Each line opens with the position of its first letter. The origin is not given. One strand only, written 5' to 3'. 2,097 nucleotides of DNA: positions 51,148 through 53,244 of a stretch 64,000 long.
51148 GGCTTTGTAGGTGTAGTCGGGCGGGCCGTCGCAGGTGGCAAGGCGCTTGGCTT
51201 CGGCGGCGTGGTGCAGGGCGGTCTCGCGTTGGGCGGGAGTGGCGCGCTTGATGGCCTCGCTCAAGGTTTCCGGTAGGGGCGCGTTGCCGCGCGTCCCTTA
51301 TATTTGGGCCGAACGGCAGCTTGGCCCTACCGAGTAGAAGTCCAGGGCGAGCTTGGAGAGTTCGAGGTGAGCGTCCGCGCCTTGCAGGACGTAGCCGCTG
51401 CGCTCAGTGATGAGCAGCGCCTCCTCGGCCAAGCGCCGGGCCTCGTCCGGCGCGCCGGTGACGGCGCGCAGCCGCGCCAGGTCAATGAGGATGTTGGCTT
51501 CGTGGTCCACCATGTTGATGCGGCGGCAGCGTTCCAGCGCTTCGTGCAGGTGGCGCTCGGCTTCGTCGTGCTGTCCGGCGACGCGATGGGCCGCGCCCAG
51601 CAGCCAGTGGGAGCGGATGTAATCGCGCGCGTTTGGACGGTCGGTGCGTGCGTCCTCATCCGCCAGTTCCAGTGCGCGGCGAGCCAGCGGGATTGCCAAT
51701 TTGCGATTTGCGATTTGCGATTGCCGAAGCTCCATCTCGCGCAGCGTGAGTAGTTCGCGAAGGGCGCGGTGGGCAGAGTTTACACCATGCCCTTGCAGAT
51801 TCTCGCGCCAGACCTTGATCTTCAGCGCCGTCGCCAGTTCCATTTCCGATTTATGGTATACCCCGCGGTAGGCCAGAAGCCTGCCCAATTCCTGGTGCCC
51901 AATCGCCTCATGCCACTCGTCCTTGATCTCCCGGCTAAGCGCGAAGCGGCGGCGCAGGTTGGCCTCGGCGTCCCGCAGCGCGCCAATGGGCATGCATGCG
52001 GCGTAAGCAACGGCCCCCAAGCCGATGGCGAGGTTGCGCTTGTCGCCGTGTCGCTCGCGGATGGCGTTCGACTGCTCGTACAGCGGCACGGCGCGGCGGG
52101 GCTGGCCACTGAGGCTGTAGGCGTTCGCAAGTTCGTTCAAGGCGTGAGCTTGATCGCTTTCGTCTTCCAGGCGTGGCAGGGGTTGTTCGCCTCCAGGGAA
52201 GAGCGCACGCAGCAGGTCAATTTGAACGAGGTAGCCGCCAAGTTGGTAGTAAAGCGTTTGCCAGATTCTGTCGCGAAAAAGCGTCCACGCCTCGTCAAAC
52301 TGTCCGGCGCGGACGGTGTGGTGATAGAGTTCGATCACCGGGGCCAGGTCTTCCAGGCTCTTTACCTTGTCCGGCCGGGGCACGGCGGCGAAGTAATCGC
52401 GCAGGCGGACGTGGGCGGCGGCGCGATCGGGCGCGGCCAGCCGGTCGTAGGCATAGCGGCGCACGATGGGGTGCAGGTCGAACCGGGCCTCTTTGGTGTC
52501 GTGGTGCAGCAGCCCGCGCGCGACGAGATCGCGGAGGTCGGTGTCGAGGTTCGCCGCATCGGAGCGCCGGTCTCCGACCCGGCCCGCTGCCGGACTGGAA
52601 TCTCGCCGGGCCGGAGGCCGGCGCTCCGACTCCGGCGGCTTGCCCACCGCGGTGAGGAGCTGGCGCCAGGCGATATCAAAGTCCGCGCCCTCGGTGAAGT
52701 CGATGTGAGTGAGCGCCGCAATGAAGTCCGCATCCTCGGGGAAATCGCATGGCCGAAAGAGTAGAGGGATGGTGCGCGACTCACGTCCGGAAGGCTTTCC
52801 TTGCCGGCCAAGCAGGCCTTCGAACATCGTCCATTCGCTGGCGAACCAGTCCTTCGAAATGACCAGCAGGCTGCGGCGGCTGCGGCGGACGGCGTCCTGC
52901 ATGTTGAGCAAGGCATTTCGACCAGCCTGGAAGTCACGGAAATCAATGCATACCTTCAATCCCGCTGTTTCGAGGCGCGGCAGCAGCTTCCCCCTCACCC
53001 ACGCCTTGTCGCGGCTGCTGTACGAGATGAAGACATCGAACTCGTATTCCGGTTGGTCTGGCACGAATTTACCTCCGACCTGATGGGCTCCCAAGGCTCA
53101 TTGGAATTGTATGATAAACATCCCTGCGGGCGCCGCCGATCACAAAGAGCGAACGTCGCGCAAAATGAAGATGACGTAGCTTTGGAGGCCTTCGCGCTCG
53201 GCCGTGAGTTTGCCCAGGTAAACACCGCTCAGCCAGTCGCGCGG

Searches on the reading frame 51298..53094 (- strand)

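Call 56: search_protein_families(library=pfam, proteins=[window:51298-53094:-], max_evalue=0.001)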
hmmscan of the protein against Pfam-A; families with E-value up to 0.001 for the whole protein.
window:51298-53094:- (598 aa): 8 families
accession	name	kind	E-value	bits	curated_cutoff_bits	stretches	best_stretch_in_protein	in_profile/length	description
PF13676.11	TIR_2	-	3e-23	83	28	1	21-147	1-122/122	TIR domain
PF13424.12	TPR_12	-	6.8e-14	52.3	30.1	1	495-560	5-72/77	Tetratricopeptide repeat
PF01582.25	TIR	-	1.4e-11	45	21.3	1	19-151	2-137/179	TIR domain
PF13374.12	TPR_10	-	1.6e-07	31.5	27.5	1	499-531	8-40/42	Tetratricopeptide repeat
PF00515.34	TPR_1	-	2.1e-06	27.7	27.8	0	499-523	7-31/34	Tetratricopeptide repeat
PF07719.23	TPR_2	-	2.3e-06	27.7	27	0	495-523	3-31/34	Tetratricopeptide repeat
PF07721.20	TPR_4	-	7.6e-05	23.4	27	0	494-518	2-26/26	Tetratricopeptide repeat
PF14559.12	TPR_19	-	0.0006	20.5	25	0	506-562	4-54/68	Tetratricopeptide repeat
